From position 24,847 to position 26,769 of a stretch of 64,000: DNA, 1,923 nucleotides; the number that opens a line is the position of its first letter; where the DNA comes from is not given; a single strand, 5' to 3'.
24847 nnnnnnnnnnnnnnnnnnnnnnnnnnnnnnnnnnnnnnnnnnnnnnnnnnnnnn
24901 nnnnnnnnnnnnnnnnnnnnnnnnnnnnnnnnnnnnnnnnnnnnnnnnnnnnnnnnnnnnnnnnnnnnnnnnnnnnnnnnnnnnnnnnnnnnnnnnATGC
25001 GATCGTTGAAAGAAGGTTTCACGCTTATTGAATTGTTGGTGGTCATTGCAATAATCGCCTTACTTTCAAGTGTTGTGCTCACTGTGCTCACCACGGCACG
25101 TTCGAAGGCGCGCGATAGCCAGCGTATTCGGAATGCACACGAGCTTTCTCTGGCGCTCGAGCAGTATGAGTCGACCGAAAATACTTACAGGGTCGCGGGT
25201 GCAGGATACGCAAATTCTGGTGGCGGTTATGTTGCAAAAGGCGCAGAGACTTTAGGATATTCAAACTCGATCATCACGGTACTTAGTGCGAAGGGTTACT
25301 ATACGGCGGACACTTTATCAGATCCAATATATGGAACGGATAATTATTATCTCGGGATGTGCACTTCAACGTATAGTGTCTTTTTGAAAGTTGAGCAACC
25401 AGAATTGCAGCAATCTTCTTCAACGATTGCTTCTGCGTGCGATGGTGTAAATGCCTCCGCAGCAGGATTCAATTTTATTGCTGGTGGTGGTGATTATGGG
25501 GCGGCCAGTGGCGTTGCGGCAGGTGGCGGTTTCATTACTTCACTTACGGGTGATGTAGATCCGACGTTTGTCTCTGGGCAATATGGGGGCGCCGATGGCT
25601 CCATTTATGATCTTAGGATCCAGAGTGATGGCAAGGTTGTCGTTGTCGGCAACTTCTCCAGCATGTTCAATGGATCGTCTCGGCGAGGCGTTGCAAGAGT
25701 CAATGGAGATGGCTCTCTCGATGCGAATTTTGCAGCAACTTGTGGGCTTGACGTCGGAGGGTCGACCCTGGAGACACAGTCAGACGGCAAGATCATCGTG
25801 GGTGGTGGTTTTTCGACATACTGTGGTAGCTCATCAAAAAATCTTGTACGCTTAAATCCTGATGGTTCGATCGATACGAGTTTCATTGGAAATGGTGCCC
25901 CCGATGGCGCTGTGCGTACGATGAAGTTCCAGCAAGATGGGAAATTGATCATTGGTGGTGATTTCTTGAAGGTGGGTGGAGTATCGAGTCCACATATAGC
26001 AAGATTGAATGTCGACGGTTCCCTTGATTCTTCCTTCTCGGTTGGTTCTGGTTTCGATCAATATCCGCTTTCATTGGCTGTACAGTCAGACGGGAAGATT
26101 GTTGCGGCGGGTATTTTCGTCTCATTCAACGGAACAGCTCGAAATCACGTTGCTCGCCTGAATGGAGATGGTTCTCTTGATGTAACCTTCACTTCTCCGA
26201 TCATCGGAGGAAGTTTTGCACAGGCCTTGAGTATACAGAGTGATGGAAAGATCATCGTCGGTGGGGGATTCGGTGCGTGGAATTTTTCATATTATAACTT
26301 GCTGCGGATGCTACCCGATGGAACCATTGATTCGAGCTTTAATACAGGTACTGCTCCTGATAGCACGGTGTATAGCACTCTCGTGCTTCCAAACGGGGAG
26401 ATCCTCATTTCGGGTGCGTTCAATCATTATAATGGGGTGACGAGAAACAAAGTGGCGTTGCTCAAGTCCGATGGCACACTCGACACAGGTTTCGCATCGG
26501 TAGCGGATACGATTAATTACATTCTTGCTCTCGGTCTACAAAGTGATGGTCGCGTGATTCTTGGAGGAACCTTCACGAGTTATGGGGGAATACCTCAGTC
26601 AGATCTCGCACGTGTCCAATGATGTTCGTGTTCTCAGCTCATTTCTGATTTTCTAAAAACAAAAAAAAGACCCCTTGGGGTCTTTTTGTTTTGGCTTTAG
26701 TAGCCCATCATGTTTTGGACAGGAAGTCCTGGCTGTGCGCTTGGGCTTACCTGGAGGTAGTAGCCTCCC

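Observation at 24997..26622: Prepilin-type N-terminus fused to a delta-60-repeat beta-propeller: candidate pilus-tip adhesin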

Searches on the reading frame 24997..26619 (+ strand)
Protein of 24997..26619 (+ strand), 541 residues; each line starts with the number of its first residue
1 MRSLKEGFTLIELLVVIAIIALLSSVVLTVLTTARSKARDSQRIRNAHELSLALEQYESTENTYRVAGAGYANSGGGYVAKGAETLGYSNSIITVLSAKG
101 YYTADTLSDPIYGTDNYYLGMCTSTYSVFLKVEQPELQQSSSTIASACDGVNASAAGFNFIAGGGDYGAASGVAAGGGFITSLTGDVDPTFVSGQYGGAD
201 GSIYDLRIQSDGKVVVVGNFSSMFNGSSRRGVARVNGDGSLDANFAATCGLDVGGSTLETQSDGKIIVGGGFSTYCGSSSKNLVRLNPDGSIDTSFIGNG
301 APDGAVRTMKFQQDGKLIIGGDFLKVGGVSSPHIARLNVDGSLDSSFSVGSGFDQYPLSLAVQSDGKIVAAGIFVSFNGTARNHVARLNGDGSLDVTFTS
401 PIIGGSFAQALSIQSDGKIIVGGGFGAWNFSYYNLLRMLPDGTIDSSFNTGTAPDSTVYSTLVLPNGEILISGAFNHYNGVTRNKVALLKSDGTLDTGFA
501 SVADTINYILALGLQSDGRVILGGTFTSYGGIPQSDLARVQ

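Call 3: search_protein_families(library=pfam, proteins=[window:24997-26619:+], max_evalue=0.01)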
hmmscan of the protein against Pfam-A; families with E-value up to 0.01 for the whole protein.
window:24997-26619:+ (541 aa): 3 families
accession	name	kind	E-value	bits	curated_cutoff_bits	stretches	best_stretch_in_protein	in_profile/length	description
PF17164.10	DUF5122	-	1.1e-80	265.9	27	7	261-296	1-36/36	Domain of unknown function (DUF5122) beta-propeller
PF07963.17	N_methyl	-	6.5e-07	29.1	21.2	1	5-28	4-27/27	Prokaryotic N-terminal methylation motif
PF12768.13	Rax2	-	0.0042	16.9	28.8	0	261-348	33-116/254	Rax2 C-terminal beta propeller domain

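Call 4: search_protein_families(library=ncbifam, proteins=[window:24997-26619:+], max_evalue=0.01)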
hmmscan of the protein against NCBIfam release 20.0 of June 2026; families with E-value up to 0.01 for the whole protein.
window:24997-26619:+ (541 aa): 15 families
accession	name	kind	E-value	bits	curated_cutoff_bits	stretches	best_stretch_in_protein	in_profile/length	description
TIGR02608.1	delta_60_rpt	domain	1.5e-53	178.5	76.5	6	258-300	6-48/55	delta-60 repeat domain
TIGR01708.2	typeII_sec_gspH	equivalog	5.4e-08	33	80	1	6-56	2-53/169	type II secretion system minor pseudopilin GspH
TIGR02532.1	IV_pilin_GFxxxE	domain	2.7e-07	30.1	16.3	1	7-28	3-24/24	prepilin-type N-terminal cleavage/methylation domain-containing protein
TIGR01710.1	typeII_sec_gspG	equivalog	6.2e-07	29.5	88.85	1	7-64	2-59/134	type II secretion system major pseudopilin GspG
NF041013.1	T4P_ComGE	equivalog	8.7e-06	25.8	49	1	6-60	4-59/83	competence type IV pilus minor pilin ComGE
TIGR02596.1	TIGR02596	subfamily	2.8e-05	24.3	70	1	8-54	1-48/196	Verru_Chthon cassette protein D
NF007862.0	PRK10574.1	equivalog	3e-05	24.2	138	1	5-29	4-28/145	prepilin peptidase-dependent pilin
NF041002.1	pilin_ComGF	equivalog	0.00016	21.9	80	1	6-59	2-54/139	competence type IV pilus minor pilin ComGF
TIGR01711.1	gspJ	equivalog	0.00035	20.4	64.85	1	7-54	2-50/192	type II secretion system minor pseudopilin GspJ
NF041775.1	typeIV_PilA_Myxo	equivalog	0.00043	20.3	400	1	6-65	11-70/214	type IV pilin protein PilA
TIGR01707.1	gspI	equivalog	0.00045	20.7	44.35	1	7-47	1-38/101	type II secretion system minor pseudopilin GspI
NF007800.0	PRK10506.1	equivalog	0.00086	19.2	158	1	5-50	8-53/163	prepilin peptidase-dependent protein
NF040999.1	pilin_ComGC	equivalog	0.0011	19.1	75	1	6-37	2-33/84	competence type IV pilus major pilin ComGC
NF040982.1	ComGD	equivalog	0.0052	17.2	70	1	6-35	2-31/139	competence type IV pilus minor pilin ComGD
TIGR02599.1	TIGR02599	subfamily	0.0072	15.6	256.5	0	7-41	1-35/361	Verru_Chthon cassette protein C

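Call 6: find_homologous_proteins(query=window:24997-26619:+, max_evalue=0.00001)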
Query window:24997-26619:+ (541 aa): 7432 proteins with E <= 0.00001 among 8000 candidates; the best 120 are listed.
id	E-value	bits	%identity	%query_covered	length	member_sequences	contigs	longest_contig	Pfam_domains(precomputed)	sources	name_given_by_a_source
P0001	0.0e+0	1162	100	100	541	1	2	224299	PF07963.18,PF17164.11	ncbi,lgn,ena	-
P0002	4.0e-263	892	44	67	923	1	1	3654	PF17164.11,PF18962.8,PF14250.12,PF19869.5,PF13969.13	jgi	jgi:uncharacterized delta-60 repeat protein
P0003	3.2e-248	843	43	63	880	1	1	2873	PF12768.14,PF17164.11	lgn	-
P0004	3.2e-239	813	41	70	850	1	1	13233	PF17164.11,PF18962.8,PF14250.12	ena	-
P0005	5.0e-235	799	40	66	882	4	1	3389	PF12768.14,PF17164.11,PF05345.19,PF00400.39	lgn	-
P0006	8.2e-234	795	44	63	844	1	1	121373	PF17164.11,PF18962.8,PF14250.12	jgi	jgi:uncharacterized delta-60 repeat protein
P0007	2.3e-232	790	39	66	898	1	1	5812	PF17164.11,PF18163.7,PF18962.8,PF14250.12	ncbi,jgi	jgi:uncharacterized delta-60 repeat protein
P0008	3.3e-232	790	43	66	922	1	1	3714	PF12768.14,PF17164.11,PF18962.8,PF14250.12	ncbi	-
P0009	3.8e-229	780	40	66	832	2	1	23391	PF17164.11,PF18962.8,PF00400.39,PF14250.12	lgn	-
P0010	2.4e-228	777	47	63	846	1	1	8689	PF07494.18,PF17164.11,PF00400.39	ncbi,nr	ncbi:MAG: delta-60 repeat domain-containing protein [Bacteroidia bacterium]|nr:delta-60 repeat domai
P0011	1.0e-227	775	43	67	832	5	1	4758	PF17164.11,PF18962.8,PF14250.12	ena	-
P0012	1.4e-226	771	40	63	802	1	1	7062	PF07494.18,PF17164.11,PF00400.39,PF14250.12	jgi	jgi:uncharacterized delta-60 repeat protein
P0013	6.4e-226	769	43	63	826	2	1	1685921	PF17164.11,PF18962.8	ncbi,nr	ncbi:T9SS type A sorting domain-containing protein [Winogradskyella thalassocola]|nr:T9SS type A sor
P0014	3.0e-225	767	43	67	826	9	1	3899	PF17164.11,PF18962.8,PF14250.12,PF19869.5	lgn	-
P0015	3.5e-225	767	43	66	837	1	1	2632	PF17164.11,PF18975.7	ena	-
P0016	1.7e-222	758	38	75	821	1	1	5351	PF07494.18,PF17164.11,PF18163.7,PF18962.8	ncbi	ncbi:MAG: T9SS type A sorting domain-containing protein [Flavobacterium sp.]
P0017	5.2e-222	756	41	66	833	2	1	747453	PF17164.11,PF18962.8,PF00400.39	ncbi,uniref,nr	ncbi:T9SS type A sorting domain-containing protein [Flavobacterium hungaricum]|uniref:T9SS C-termina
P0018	6.6e-222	756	40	64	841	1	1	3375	PF12768.14,PF07494.18,PF17164.11,PF13501.13,PF05345.19,PF00400.39,PF14250.12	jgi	-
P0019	8.2e-214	729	44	64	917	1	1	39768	PF17164.11,PF18962.8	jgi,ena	-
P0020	6.1e-213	726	44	62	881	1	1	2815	PF12768.14,PF17164.11,PF19869.5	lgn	-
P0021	5.4e-210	717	40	64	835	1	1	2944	PF12768.14,PF17164.11,PF18962.8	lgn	-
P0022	3.9e-208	710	42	66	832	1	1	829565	PF17164.11,PF14250.12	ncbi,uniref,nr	ncbi:T9SS sorting signal type C domain-containing protein [Flavivirga spongiicola]|uniref:T9SS sorti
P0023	1.7e-206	705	41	66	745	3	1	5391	PF12768.14,PF17164.11,PF23381.2,PF00400.39,PF14250.12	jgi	-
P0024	2.0e-206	705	45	63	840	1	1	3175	PF12768.14,PF17164.11,PF18962.8,PF00400.39,PF14250.12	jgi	jgi:uncharacterized delta-60 repeat protein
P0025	4.3e-204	697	37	70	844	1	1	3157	PF17164.11,PF18962.8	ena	-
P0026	1.2e-202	692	44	66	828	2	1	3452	PF23449.3,PF17164.11,PF18962.8,PF14250.12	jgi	jgi:uncharacterized delta-60 repeat protein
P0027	1.3e-202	692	43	64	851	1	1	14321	PF12768.14,PF17164.11,PF18962.8,PF00400.39,PF14250.12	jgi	jgi:uncharacterized delta-60 repeat protein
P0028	1.4e-202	692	43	66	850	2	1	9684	PF17164.11,PF18962.8,PF14250.12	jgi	jgi:uncharacterized delta-60 repeat protein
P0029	2.0e-202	692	37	66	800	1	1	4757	PF12768.14,PF07494.18,PF17164.11,PF00400.39,PF14250.12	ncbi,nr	ncbi:MAG: delta-60 repeat domain-containing protein, partial [Turneriella sp.]|nr:delta-60 repeat do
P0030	2.8e-202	691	38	66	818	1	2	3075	PF12768.14,PF17164.11,PF18962.8,PF00400.39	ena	-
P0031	3.9e-202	691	44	63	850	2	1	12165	PF12768.14,PF07494.18,PF17164.11,PF00400.39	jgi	jgi:uncharacterized delta-60 repeat protein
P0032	8.4e-201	686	43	66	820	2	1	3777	PF07494.18,PF17164.11,PF18962.8,PF00400.39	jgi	jgi:uncharacterized delta-60 repeat protein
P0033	8.9e-201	686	40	70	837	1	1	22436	PF17164.11,PF18962.8,PF14250.12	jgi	jgi:uncharacterized delta-60 repeat protein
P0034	2.6e-200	685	40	70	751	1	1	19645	PF18755.7,PF01000.32,PF17164.11,PF18163.7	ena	-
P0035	2.6e-200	685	41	64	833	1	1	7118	PF17164.11,PF18962.8,PF00400.39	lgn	-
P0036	1.0e-199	683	39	66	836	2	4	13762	PF12768.14,PF07494.18,PF17164.11,PF24684.2,PF00400.39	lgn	-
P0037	3.0e-198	678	41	70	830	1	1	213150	PF17164.11,PF18962.8,PF14250.12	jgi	jgi:uncharacterized delta-60 repeat protein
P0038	7.3e-198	676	42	66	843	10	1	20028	PF17164.11,PF18962.8,PF14250.12,PF19869.5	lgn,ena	-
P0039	9.2e-198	676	39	66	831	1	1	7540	PF12768.14,PF17164.11,PF18962.8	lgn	-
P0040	1.2e-197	676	40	64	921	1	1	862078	PF10648.16,PF12768.14,PF17164.11,PF23381.2,PF18962.8,PF00400.39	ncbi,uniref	ncbi:T9SS type A sorting domain-containing protein [Pedobacter sp.]|uniref:T9SS type A sorting domai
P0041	1.4e-196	672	38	60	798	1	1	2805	PF17164.11,PF14250.12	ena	-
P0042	2.5e-196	671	41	66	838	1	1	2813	PF17164.11,PF18962.8,PF00400.39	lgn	-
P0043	2.6e-196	671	42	64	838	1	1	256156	PF12768.14,PF17164.11,PF18962.8,PF00400.39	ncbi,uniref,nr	ncbi:T9SS type A sorting domain-containing protein [Botryobacter ruber]|uniref:T9SS type A sorting d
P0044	3.4e-196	671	43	63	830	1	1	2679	PF12768.14,PF07494.18,PF17164.11,PF23381.2,PF18962.8,PF12894.14,PF00400.39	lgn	-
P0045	1.2e-195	669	42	70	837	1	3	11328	PF18755.7,PF17164.11,PF18962.8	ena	-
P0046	6.9e-195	667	44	64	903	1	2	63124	PF17164.11,PF18962.8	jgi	jgi:uncharacterized delta-60 repeat protein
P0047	4.4e-194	664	41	65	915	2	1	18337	PF12768.14,PF07494.18,PF17164.11,PF00400.39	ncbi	-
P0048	7.6e-194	663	40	67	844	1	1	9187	PF17164.11,PF18962.8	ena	-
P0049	9.2e-194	663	39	62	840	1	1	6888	PF17648.8,PF12768.14,PF17164.11,PF18962.8,PF00400.39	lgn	-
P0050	1.8e-193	662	44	63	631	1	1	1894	PF12768.14,PF07494.18,PF17164.11,PF24684.2,PF00400.39,PF19869.5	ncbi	ncbi:MAG: delta-60 repeat domain-containing protein, partial [Sphingobacteriia bacterium]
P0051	3.4e-193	661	42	62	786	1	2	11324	PF12768.14,PF17164.11,PF14250.12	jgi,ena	jgi:uncharacterized delta-60 repeat protein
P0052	1.0e-191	656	39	64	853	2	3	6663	PF06165.19,PF12768.14,PF07494.18,PF17164.11,PF00400.39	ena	-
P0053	1.2e-191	656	41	66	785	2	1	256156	PF12768.14,PF17164.11,PF18962.8,PF00400.39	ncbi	-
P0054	1.3e-191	656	39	70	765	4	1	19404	PF17648.8,PF12768.14,PF07494.18,PF17164.11,PF00400.39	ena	-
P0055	1.1e-190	653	41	67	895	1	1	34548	PF12768.14,PF17164.11,PF18962.8,PF14250.12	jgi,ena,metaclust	metaclust:\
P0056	2.0e-190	652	42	66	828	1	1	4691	PF12768.14,PF17164.11,PF18962.8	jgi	jgi:uncharacterized delta-60 repeat protein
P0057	4.6e-190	651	38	70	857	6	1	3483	PF12768.14,PF17164.11,PF18962.8,PF14250.12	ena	-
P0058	7.5e-190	650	37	60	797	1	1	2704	PF17164.11,PF14250.12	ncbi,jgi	jgi:uncharacterized delta-60 repeat protein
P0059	8.2e-189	647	40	65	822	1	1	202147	PF17164.11,PF23381.2,PF18962.8,PF00400.39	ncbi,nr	ncbi:MAG: T9SS type A sorting domain-containing protein [Limnohabitans sp.]|nr:T9SS type A sorting d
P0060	1.9e-188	645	40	70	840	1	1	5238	PF17164.11,PF18962.8,PF14250.12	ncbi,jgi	jgi:uncharacterized delta-60 repeat protein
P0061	3.5e-188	645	40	66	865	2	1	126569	PF18755.7,PF12768.14,PF17164.11,PF18962.8,PF00400.39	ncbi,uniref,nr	ncbi:T9SS type A sorting domain-containing protein [Botryobacter ruber]|uniref:T9SS type A sorting d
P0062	8.2e-188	643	41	60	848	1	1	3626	PF17164.11,PF18962.8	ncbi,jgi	jgi:uncharacterized delta-60 repeat protein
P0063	9.7e-188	643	45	65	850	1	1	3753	PF17164.11,PF18962.8,PF14250.12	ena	-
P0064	4.4e-187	641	41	66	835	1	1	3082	PF12768.14,PF17164.11,PF18962.8,PF00400.39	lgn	-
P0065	4.6e-187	641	35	66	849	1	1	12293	PF12768.14,PF17164.11,PF18962.8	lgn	-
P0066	5.4e-187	641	37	66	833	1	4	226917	PF12768.14,PF17164.11,PF18962.8,PF14250.12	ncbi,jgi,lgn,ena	jgi:uncharacterized delta-60 repeat protein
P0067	5.5e-187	641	40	67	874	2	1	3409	PF12768.14,PF17164.11,PF18962.8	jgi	jgi:uncharacterized delta-60 repeat protein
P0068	1.7e-186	639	41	70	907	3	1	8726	PF17164.11,PF18962.8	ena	-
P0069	1.7e-186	639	42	66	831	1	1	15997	PF12768.14,PF17164.11,PF18962.8,PF14250.12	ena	-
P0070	2.3e-186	639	41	62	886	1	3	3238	PF12768.14,PF17164.11,PF19869.5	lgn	-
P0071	8.8e-186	637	34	70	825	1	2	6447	PF12768.14,PF17164.11,PF18962.8,PF00400.39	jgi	jgi:uncharacterized delta-60 repeat protein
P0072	2.8e-185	635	38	66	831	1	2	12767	PF12768.14,PF17164.11,PF18962.8,PF14250.12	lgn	-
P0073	3.7e-185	635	42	66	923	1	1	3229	PF12768.14,PF17164.11,PF18962.8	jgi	-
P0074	4.0e-185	634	43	66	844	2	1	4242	PF17164.11,PF18962.8,PF00400.39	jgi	-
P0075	5.5e-185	634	37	70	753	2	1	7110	PF12768.14,PF17164.11,PF00400.39,PF14250.12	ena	-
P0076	1.2e-184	633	39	65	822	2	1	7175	PF17164.11,PF23381.2,PF18962.8,PF24684.2,PF00400.39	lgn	-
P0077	4.2e-184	631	39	66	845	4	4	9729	PF17164.11,PF18962.8,PF00400.39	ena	-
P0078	8.0e-184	630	43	63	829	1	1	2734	PF17164.11,PF18962.8,PF00400.39,PF14250.12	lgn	-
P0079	1.1e-183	630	40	66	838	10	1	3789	PF17164.11,PF18962.8,PF00400.39,PF14250.12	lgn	-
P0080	1.6e-183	629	39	66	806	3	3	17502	PF12768.14,PF07494.18,PF17164.11,PF00400.39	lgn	-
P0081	4.1e-183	628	35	70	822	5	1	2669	PF17164.11,PF18962.8,PF14250.12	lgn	-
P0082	4.2e-183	628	38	66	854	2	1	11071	PF12768.14,PF17164.11,PF18962.8,PF00400.39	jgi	jgi:uncharacterized delta-60 repeat protein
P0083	1.3e-182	626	46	66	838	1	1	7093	PF12768.14,PF17164.11,PF18962.8,PF14250.12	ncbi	-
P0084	4.1e-182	625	38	67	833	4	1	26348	PF12768.14,PF17164.11,PF18962.8,PF00400.39,PF14250.12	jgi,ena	-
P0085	6.0e-182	624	43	66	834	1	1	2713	PF12768.14,PF17164.11,PF18962.8,PF14250.12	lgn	-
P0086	2.3e-181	622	40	63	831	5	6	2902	PF17164.11,PF18962.8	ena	-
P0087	7.4e-181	620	45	66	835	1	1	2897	PF17164.11,PF18962.8,PF14250.12,PF19869.5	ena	-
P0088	9.0e-181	620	37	67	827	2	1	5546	PF12768.14,PF17164.11,PF18962.8,PF00400.39,PF14250.12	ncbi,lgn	-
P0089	1.6e-180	619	36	70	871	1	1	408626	PF12768.14,PF07494.18,PF17164.11,PF18962.8,PF00400.39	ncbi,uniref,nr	ncbi:T9SS type A sorting domain-containing protein [uncultured Pontibacter sp.]|uniref:T9SS type A s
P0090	4.1e-180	618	41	63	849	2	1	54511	PF12768.14,PF17164.11,PF18962.8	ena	-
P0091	4.4e-180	618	45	66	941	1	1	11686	PF17164.11,PF18962.8,PF14250.12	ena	-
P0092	8.4e-180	617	42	66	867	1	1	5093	PF17164.11,PF18962.8,PF00400.39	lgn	-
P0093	9.0e-180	617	37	66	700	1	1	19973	PF17164.11,PF13501.13,PF18163.7,PF14250.12,PF15628.12,PF24005.2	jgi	jgi:uncharacterized delta-60 repeat protein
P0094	1.3e-179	616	40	66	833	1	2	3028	PF12768.14,PF17164.11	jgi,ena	jgi:uncharacterized delta-60 repeat protein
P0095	1.8e-179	616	39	70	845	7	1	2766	PF12768.14,PF17164.11,PF18962.8,PF14250.12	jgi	jgi:uncharacterized delta-60 repeat protein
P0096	2.1e-179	616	36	70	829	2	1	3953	PF17164.11,PF18962.8,PF00400.39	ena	-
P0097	2.8e-179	615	41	66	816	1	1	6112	PF12768.14,PF17164.11,PF18962.8,PF00400.39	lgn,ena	-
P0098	4.3e-179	615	43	67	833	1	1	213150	PF23449.3,PF17164.11,PF18962.8,PF14250.12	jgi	jgi:uncharacterized delta-60 repeat protein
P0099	5.3e-179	614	40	66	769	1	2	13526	PF12768.14,PF17164.11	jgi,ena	jgi:uncharacterized delta-60 repeat protein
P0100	2.2e-178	612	42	62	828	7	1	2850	PF17164.11,PF00400.39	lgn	-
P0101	1.1e-177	610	39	66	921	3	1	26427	PF12768.14,PF17164.11,PF18962.8,PF00400.39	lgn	-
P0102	1.5e-177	609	42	60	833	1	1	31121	PF12768.14,PF17164.11,PF18962.8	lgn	-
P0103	1.5e-177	609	38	66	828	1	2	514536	PF07494.18,PF17164.11,PF18962.8,PF00400.39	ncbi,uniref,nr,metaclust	ncbi:hypothetical protein FEDK69T_03930 [Flavobacterium enshiense DK69]|uniref:T9SS type A sorting d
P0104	1.8e-177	609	40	70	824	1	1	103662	PF12768.14,PF17164.11,PF18962.8,PF00400.39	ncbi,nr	ncbi:MAG: T9SS type A sorting domain-containing protein [Bacteroidia bacterium]|nr:T9SS type A sorti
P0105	2.7e-177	609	42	60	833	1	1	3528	PF12768.14,PF17164.11,PF18962.8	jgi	jgi:uncharacterized delta-60 repeat protein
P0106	3.0e-177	608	42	66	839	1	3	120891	PF12768.14,PF17164.11,PF18962.8,PF28468.1,PF14250.12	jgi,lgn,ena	-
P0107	4.0e-177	608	40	67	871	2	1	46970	PF12768.14,PF17164.11,PF18962.8,PF00400.39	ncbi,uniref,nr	ncbi:T9SS type A sorting domain-containing protein [Pontibacter beigongshangensis]|uniref:T9SS type 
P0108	5.0e-177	608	40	66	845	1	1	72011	PF17164.11,PF18962.8,PF14250.12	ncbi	ncbi:T9SS type A sorting domain-containing protein [Flavobacterium sp.]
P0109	7.8e-177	607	43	67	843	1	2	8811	PF17164.11,PF18962.8,PF14250.12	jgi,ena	jgi:uncharacterized delta-60 repeat protein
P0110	1.4e-176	606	37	67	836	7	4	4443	PF12768.14,PF07494.18,PF17164.11,PF18962.8,PF24684.2,PF00400.39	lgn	-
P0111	5.6e-176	604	41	62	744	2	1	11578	PF12768.14,PF17164.11,PF14250.12,PF21641.4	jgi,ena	-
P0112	1.6e-175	603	41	61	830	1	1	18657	PF12768.14,PF07494.18,PF17164.11,PF18163.7,PF18962.8,PF00400.39,PF14250.12,PF08450.19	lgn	-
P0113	1.7e-175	603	36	62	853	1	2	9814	PF12768.14,PF17164.11,PF18962.8,PF00400.39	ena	-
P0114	1.7e-175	603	41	66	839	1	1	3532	PF12768.14,PF17164.11,PF18962.8,PF00400.39,PF14250.12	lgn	-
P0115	1.7e-175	603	38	70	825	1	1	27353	PF07494.18,PF17164.11,PF18962.8,PF00400.39,PF14250.12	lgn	-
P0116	2.9e-175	602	42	68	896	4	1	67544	PF12768.14,PF07494.18,PF17164.11,PF00400.39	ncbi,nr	ncbi:MAG: delta-60 repeat domain-containing protein [Planctomycetes bacterium]|nr:delta-60 repeat do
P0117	1.4e-174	600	41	66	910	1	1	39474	PF17164.11,PF19081.7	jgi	jgi:uncharacterized delta-60 repeat protein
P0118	3.1e-174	599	43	66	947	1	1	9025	PF12768.14,PF07494.18,PF17164.11,PF00400.39,PF14250.12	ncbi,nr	ncbi:MAG: T9SS C-terminal target domain-containing protein [Bacteroidetes bacterium]|nr:MAG: T9SS C-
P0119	3.9e-174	598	42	70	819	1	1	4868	PF17164.11,PF18962.8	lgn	-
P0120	7.4e-174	597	42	66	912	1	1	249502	PF12768.14,PF17164.11,PF18962.8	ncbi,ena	-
